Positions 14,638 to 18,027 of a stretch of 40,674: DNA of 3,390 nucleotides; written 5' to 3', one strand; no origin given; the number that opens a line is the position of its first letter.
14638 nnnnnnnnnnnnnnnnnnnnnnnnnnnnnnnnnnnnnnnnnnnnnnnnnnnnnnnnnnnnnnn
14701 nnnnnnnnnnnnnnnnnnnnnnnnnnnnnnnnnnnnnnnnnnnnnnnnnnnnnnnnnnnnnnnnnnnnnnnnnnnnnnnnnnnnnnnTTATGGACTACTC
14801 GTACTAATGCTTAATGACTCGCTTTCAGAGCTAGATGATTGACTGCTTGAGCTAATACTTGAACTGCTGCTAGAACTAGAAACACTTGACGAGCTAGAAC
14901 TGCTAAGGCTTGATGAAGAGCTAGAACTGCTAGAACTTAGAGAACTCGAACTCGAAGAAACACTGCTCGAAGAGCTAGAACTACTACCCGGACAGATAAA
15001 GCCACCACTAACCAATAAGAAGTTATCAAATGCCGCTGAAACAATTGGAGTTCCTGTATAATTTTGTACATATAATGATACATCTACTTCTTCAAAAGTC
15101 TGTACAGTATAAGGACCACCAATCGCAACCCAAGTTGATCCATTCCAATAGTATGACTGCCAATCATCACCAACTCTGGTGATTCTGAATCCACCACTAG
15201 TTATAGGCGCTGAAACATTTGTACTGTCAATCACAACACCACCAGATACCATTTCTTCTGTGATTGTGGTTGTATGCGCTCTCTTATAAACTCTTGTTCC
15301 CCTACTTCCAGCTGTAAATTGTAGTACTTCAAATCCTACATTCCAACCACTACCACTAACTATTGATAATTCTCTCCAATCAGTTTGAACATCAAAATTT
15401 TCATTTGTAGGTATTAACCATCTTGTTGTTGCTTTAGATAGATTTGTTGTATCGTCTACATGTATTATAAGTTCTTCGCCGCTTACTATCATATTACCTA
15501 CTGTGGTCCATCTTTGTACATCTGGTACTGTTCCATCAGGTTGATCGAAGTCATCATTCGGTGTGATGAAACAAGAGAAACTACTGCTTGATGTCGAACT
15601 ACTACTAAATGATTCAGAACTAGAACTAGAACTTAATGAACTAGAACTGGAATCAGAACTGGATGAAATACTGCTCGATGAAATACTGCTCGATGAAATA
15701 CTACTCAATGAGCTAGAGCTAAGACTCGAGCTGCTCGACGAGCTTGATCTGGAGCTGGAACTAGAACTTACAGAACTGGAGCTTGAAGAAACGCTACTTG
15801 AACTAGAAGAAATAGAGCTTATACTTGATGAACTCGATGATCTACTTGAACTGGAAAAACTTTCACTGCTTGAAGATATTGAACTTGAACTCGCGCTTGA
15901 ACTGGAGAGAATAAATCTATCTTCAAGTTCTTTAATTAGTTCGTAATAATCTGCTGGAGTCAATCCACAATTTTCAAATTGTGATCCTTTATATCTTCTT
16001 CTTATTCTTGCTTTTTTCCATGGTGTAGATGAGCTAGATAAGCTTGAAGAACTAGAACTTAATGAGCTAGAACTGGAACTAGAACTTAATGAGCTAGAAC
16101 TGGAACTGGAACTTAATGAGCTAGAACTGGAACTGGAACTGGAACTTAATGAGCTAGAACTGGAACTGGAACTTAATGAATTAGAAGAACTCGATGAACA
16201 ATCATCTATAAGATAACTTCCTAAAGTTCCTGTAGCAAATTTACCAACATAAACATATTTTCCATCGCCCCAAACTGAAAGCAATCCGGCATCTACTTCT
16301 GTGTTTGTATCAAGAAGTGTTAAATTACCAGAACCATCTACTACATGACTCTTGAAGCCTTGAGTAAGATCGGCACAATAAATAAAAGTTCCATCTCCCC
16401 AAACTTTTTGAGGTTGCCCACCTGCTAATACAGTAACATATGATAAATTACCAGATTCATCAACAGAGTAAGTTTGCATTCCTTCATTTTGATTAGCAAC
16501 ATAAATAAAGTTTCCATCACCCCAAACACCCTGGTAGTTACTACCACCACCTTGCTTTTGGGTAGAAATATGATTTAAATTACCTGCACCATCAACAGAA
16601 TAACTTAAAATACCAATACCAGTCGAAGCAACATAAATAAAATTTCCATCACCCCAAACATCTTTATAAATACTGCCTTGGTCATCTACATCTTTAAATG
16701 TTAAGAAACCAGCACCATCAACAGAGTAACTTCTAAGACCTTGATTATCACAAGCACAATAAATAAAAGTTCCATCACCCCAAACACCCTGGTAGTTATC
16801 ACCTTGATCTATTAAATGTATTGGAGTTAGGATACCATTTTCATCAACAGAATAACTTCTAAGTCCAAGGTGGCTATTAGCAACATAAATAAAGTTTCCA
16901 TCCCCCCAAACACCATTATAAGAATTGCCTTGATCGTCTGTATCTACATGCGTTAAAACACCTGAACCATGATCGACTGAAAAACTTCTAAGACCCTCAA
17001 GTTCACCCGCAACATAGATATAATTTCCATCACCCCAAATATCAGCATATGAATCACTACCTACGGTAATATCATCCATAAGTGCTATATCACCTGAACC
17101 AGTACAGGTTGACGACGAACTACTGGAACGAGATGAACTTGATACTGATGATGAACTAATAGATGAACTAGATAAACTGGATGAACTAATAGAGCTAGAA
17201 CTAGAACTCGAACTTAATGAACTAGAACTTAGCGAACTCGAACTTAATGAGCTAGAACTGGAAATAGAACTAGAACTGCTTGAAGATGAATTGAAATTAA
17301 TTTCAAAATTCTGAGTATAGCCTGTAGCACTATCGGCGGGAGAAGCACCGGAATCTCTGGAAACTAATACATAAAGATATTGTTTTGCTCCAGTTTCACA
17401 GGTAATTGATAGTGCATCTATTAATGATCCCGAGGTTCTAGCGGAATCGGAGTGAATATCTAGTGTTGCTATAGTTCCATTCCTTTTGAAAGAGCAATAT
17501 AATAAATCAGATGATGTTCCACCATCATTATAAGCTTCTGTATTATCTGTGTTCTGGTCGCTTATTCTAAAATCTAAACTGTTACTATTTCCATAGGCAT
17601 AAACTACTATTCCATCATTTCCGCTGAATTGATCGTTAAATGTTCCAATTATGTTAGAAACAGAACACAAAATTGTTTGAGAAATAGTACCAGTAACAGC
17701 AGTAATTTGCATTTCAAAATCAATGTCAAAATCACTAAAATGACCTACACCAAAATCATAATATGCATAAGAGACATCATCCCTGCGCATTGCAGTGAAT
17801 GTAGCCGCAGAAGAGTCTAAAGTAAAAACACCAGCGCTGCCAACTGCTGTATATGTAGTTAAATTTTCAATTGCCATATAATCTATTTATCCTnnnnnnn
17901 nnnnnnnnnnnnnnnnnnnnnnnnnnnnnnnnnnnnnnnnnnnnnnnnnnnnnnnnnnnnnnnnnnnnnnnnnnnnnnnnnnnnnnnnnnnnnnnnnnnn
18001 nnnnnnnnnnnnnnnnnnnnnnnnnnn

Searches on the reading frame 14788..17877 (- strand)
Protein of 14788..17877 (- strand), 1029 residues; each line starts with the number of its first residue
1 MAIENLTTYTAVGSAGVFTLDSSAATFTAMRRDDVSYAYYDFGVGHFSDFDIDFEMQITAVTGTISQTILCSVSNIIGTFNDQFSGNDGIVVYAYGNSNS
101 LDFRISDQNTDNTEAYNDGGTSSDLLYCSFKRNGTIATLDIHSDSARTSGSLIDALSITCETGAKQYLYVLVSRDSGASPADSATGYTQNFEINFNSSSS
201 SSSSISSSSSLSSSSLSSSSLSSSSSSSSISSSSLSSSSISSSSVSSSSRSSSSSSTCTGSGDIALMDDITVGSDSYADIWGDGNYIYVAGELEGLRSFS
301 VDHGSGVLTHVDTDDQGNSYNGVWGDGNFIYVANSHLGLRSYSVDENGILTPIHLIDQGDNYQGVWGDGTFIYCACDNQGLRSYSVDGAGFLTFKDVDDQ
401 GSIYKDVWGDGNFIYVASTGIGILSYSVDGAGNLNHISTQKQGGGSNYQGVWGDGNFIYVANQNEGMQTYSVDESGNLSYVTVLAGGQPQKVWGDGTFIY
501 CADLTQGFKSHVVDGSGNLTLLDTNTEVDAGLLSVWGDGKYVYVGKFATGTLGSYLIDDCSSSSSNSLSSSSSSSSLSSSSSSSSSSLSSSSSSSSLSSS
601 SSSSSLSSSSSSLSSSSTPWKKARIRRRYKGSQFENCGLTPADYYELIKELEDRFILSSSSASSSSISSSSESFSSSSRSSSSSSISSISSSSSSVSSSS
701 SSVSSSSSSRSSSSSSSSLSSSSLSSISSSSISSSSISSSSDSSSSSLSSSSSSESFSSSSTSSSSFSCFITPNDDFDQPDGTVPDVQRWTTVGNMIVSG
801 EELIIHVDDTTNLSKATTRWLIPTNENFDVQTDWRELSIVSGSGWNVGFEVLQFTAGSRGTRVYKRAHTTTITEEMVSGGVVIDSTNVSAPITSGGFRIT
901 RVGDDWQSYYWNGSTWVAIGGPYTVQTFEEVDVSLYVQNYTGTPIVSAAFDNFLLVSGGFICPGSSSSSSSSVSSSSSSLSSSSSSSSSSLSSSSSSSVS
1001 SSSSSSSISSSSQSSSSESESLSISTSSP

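Call 15: search_protein_families(library=pfam, proteins=[window:14788-17877:-], max_evalue=0.01)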
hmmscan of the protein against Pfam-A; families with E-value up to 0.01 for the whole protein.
window:14788-17877:- (1029 aa): 0 families

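Call 16: search_protein_families(library=phrogs, proteins=[window:14788-17877:-], max_evalue=0.001)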
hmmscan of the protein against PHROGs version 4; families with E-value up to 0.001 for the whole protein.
window:14788-17877:- (1029 aa): 0 families

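Call 83: search_protein_families(library=ncbifam, proteins=[window:14788-17877:-], max_evalue=0.01)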
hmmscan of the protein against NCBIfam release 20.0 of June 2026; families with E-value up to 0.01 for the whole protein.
window:14788-17877:- (1029 aa): 0 families

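Call 103: find_encoding_contigs(protein=window:14788-17877:-, flank=3000, max_places=6)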
Protein window:14788-17877:- (1029 aa): no gene with exactly this product is on record in the collection.

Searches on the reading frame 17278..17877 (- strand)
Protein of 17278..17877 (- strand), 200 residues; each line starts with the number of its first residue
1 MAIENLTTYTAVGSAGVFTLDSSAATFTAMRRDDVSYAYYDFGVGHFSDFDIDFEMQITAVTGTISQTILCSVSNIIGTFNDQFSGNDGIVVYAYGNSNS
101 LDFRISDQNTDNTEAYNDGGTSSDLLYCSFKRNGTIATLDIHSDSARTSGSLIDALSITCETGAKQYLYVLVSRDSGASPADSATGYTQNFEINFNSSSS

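Call 50: find_related_loci(query=window:17278-17877:-, collection=viral_contigs, flank=6000)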
Query window:17278-17877:- (200 aa) in viral_contigs; peptide patterns used: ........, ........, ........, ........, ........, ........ (x = any residue, [..] = any of these).
10 stretches matched a pattern; 5 encode a relative of the query (tblastn E <= 1e-3); 5 distinct loci.
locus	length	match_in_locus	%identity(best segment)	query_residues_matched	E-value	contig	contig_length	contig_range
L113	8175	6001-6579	56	1-195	2e-68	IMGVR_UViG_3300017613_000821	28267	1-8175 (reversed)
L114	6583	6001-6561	57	4-195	2e-66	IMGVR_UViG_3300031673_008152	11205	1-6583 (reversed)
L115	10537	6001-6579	33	1-195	5e-17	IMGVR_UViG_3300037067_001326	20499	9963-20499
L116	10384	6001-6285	32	1-96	9e-7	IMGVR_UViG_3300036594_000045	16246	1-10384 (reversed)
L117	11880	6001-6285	32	1-96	9e-7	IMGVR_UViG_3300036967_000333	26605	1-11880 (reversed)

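Call 81: search_solved_structures(query=window:17278-17877:-, max_evalue=1)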
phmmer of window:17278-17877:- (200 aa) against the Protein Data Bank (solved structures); distinct sequences matched with E-value up to 1: 0.
